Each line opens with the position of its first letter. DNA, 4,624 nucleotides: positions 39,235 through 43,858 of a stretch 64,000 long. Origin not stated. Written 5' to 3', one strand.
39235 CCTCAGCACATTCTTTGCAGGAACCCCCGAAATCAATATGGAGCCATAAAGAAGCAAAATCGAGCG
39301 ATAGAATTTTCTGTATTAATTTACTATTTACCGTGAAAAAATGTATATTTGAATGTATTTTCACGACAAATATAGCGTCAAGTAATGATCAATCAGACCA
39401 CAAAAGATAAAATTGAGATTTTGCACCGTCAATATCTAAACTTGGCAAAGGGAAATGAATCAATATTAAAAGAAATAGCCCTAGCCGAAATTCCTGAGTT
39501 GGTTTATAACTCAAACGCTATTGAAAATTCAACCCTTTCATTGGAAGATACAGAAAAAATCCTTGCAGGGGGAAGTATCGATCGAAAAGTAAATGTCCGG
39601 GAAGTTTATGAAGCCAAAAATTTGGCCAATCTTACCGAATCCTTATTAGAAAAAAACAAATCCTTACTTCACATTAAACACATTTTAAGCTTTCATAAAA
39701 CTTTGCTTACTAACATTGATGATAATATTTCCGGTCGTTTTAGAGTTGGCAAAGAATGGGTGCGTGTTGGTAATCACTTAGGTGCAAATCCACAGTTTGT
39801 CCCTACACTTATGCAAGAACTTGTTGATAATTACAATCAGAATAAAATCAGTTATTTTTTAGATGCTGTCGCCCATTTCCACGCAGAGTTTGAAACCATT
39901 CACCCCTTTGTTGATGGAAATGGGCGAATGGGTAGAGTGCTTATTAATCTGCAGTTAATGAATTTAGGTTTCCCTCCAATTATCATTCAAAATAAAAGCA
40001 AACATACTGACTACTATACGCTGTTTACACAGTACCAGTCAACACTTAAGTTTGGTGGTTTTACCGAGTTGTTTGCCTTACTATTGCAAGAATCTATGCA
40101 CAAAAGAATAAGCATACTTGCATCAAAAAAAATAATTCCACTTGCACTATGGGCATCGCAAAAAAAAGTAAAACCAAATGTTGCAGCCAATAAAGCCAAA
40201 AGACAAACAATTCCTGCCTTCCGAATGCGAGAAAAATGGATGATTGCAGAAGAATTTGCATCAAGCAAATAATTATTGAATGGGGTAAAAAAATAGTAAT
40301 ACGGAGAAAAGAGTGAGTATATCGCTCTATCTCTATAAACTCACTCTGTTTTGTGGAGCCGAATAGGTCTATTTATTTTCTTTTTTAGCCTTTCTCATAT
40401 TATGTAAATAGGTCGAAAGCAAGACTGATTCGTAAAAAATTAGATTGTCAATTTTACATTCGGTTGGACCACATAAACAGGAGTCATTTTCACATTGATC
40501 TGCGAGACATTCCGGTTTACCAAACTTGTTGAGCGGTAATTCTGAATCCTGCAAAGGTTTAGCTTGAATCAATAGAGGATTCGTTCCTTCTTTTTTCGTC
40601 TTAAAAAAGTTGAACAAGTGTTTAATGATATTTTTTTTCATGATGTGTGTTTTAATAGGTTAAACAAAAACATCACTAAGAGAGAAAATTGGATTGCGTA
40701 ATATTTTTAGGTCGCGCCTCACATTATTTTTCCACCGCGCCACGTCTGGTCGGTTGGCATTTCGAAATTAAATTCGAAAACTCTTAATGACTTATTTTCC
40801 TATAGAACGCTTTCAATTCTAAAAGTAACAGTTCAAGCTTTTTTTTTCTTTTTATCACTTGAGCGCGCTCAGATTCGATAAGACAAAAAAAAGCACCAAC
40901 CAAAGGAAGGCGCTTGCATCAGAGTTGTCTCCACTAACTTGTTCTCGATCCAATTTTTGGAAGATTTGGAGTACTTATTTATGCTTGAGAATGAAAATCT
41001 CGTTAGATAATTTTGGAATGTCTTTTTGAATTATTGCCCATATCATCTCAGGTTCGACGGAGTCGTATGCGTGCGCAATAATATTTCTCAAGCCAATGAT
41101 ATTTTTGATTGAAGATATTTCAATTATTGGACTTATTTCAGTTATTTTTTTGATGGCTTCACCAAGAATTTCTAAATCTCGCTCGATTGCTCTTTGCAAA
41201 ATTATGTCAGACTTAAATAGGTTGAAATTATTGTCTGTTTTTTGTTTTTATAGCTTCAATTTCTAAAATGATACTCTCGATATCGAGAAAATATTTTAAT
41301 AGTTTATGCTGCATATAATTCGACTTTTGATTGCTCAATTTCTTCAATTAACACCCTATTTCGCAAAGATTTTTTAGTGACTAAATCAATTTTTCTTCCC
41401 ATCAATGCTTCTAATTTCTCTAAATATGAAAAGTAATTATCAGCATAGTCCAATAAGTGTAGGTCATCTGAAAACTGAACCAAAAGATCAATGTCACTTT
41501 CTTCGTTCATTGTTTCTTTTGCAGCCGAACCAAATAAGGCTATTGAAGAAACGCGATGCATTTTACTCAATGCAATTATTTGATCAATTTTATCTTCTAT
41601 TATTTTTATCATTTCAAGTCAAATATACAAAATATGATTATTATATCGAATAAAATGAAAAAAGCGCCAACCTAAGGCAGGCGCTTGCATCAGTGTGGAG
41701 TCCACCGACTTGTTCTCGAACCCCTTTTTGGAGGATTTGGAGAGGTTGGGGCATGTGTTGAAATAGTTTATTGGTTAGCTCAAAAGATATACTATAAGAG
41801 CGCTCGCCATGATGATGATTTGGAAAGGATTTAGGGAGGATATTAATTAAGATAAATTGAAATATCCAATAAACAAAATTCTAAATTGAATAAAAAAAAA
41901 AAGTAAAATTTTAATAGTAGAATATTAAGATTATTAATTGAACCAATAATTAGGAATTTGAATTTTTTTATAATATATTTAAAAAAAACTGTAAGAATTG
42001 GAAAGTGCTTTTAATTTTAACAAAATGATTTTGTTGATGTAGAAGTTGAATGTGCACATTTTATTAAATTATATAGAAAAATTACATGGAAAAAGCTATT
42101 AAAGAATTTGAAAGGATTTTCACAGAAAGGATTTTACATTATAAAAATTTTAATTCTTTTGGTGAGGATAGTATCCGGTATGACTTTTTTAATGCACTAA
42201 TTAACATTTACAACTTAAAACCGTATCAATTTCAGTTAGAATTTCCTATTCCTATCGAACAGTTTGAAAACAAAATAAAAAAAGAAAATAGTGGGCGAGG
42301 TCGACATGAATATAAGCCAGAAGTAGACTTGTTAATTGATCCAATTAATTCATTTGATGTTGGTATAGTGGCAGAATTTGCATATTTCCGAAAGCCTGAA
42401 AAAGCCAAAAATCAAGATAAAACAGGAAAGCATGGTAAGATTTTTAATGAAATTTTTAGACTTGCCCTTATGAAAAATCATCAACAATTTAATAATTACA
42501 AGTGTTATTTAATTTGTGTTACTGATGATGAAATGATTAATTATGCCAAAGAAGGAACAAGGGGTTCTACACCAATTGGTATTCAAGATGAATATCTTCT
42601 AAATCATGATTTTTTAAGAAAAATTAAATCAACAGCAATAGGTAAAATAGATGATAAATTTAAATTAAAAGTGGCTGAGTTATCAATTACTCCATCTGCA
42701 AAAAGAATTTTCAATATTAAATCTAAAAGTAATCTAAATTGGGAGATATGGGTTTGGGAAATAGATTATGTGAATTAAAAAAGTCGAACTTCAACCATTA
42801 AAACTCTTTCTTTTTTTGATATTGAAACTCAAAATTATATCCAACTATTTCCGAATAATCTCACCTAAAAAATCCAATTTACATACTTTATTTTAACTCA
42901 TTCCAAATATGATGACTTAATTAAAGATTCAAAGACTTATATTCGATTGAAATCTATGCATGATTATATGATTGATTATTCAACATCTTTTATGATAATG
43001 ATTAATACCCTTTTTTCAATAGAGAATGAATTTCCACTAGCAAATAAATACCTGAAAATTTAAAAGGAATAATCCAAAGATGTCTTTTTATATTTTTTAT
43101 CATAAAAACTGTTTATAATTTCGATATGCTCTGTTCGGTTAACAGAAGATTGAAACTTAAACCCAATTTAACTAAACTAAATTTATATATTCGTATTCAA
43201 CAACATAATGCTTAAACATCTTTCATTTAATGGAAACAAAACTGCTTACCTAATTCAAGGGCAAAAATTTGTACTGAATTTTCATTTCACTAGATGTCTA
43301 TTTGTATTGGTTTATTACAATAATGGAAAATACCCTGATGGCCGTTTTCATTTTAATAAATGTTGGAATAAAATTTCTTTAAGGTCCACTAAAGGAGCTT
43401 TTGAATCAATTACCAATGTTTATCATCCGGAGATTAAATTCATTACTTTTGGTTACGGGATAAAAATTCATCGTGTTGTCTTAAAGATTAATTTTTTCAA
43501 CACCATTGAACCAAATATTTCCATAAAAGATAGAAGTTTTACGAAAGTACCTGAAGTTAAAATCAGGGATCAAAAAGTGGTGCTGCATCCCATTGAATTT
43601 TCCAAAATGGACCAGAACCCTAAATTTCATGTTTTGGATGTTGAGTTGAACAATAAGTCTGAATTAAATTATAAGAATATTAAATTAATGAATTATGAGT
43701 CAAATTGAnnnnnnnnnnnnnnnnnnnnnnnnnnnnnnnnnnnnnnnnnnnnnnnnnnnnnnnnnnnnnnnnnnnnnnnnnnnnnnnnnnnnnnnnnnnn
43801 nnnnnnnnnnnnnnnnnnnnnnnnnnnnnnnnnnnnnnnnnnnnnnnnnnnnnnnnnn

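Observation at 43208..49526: Translationally coupled six-gene membrane/envelope operon of unknown function (DUF4407-like x2, OmpA-like, transglutaminase-like)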

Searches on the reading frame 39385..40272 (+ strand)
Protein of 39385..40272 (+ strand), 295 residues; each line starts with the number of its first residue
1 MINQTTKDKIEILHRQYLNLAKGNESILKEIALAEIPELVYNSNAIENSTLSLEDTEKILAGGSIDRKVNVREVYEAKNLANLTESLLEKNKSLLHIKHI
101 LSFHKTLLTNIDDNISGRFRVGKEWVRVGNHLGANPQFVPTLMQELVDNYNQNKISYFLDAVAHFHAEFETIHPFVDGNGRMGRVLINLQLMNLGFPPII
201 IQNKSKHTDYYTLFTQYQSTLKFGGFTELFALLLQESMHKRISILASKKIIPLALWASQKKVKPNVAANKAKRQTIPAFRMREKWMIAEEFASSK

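Call 13: search_protein_families(library=pfam, proteins=[window:39385-40272:+], max_evalue=0.01)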
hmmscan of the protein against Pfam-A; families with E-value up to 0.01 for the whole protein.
window:39385-40272:+ (295 aa): 1 family
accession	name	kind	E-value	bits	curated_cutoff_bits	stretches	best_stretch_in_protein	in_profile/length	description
PF02661.23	Fic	-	6.3e-21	75.5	24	1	96-191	3-93/93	Fic/DOC family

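Call 78: search_protein_families(library=padloc, proteins=[window:39385-40272:+], max_evalue=0.01)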
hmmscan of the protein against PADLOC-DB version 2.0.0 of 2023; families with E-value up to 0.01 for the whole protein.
window:39385-40272:+ (295 aa): 10 families
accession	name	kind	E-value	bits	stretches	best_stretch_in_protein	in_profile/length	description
PDLC04836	PDC-S04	-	7.2e-37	124.9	1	38-221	28-216/244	-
PDLC04840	PDC-S04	-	3.1e-34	116.7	1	39-215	15-197/227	-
PDLC04837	PDC-S04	-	1e-31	108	1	37-223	27-213/234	-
PDLC03963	SoFic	-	4.5e-29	99.9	1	42-245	63-271/361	-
PDLC04839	PDC-S04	-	5.4e-18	63.4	1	74-212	36-180/205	-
PDLC04966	PDC-S24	-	1.3e-09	35.5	1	129-197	273-342/497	-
PDLC04838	PDC-S04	-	3.3e-09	34.8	1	89-197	57-168/209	-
PDLC04841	PDC-S04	-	7.8e-05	20.4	1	82-192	127-229/292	-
PDLC04842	PDC-S04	-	0.00015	19.5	1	78-192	25-131/202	-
PDLC05078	PDC-S72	-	0.0023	15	1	73-196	78-210/377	-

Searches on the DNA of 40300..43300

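Call 95: search_rna_families(source=window, start=40300, end=43300, threshold=evalue, max_evalue=0.1)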
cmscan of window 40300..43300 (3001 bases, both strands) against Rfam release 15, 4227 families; matches with E-value up to 0.1: 1.
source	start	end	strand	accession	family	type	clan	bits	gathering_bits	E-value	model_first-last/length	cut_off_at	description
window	40693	40795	-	RF01725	SAM-I-IV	Cis-reg; riboswitch;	CL00012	44.8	41.1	2.3e-05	1-99/99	no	SAM-I/IV (S-adenosyl methionine) riboswitch aptamer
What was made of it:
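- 42779..43207 (.): AT-rich non-coding leader upstream of the cassette (presumed promoter region). No Rfam family matches at E<=0.1 (call 95).
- Tried and rejected: Rfam on the leader: nothing (call 95).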

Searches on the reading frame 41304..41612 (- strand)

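Call 13: search_protein_families(library=pfam, proteins=[window:41304-41612:-], max_evalue=0.01)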
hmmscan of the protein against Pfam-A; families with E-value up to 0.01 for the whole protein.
window:41304-41612:- (102 aa): 3 families
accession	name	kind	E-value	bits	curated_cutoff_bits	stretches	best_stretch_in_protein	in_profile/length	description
PF01909.29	NTP_transf_2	-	2.6e-14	53.8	21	1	14-97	7-91/93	Nucleotidyltransferase domain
PF18765.7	Polbeta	-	1.1e-13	51.5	26.9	1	12-100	3-88/93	Polymerase beta, Nucleotidyltransferase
PF22600.2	MTPAP-like_central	-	0.00028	21.4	27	1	15-60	33-73/139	Poly(A) RNA polymerase, mitochondrial-like, central palm domain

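Call 78: search_protein_families(library=padloc, proteins=[window:41304-41612:-], max_evalue=0.01)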
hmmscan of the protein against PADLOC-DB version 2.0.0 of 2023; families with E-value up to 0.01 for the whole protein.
window:41304-41612:- (102 aa): 12 families
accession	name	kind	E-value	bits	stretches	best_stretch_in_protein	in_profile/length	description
PDLC04905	PDC-S09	-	3e-26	89.7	1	1-102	1-101/101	-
PDLC04902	PDC-S09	-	9e-21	72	1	1-101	1-96/97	-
PDLC04904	PDC-S09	-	1.6e-20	71.3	1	3-99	7-98/104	-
PDLC04906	PDC-S09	-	1.8e-18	64.7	1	9-95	12-94/98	-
PDLC04903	PDC-S09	-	4.4e-08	31.4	1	8-77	13-82/108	-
PDLC04368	PDC-M05A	-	2.4e-07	28.8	1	19-78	105-159/201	-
PDLC04372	PDC-M05A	-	1.1e-06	27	1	14-80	68-132/167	-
PDLC04907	PDC-S09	-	5.1e-06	24.6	1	15-49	21-55/114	-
PDLC00803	Cyclase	-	9.3e-05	20.2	1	6-51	29-75/253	oligonucleotide-cyclase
PDLC00769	Cyclase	-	0.0025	15.3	1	3-66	29-87/261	oligonucleotide-cyclase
PDLC02469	BrxB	-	0.0033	15.1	1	23-96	45-118/184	BrxB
PDLC00823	Cyclase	-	0.0067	14.1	1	15-55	37-78/285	oligonucleotide-cyclase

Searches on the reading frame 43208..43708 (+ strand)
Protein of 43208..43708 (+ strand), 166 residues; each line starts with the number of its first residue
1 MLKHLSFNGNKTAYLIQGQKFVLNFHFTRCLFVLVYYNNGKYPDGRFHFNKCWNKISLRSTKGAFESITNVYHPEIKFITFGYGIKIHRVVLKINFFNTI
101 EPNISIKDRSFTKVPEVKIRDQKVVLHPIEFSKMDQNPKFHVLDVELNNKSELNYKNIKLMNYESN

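Call 3: search_protein_families(library=pfam, proteins=[window:43208-43708:+], max_evalue=0.1)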
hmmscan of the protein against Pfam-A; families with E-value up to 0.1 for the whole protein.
window:43208-43708:+ (166 aa): 0 families

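Call 4: search_protein_families(library=padloc, proteins=[window:43208-43708:+], max_evalue=0.1)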
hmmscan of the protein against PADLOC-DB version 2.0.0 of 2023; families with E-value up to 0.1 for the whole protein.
window:43208-43708:+ (166 aa): 0 families

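Call 6: search_protein_families(library=ncbifam, proteins=[window:43208-43708:+], max_evalue=0.1)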
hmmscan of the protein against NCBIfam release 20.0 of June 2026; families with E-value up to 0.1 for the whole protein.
window:43208-43708:+ (166 aa): 0 families

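Call 89: search_protein_families(library=phrogs, proteins=[window:43208-43708:+], max_evalue=0.01)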
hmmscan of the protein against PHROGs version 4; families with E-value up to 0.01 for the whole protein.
window:43208-43708:+ (166 aa): 0 families

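Call 90: search_solved_structures(query=A9, max_evalue=10)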
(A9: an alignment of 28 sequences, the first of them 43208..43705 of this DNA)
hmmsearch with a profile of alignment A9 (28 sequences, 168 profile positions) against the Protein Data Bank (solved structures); distinct sequences matched with E-value up to 10: 2.
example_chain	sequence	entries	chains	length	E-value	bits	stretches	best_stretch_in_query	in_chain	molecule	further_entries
2gmq_A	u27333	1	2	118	0.34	13.9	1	13-62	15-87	Hypothetical protein EF0006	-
4ruv_A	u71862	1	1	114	0.86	12.6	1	61-116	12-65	Thioredoxin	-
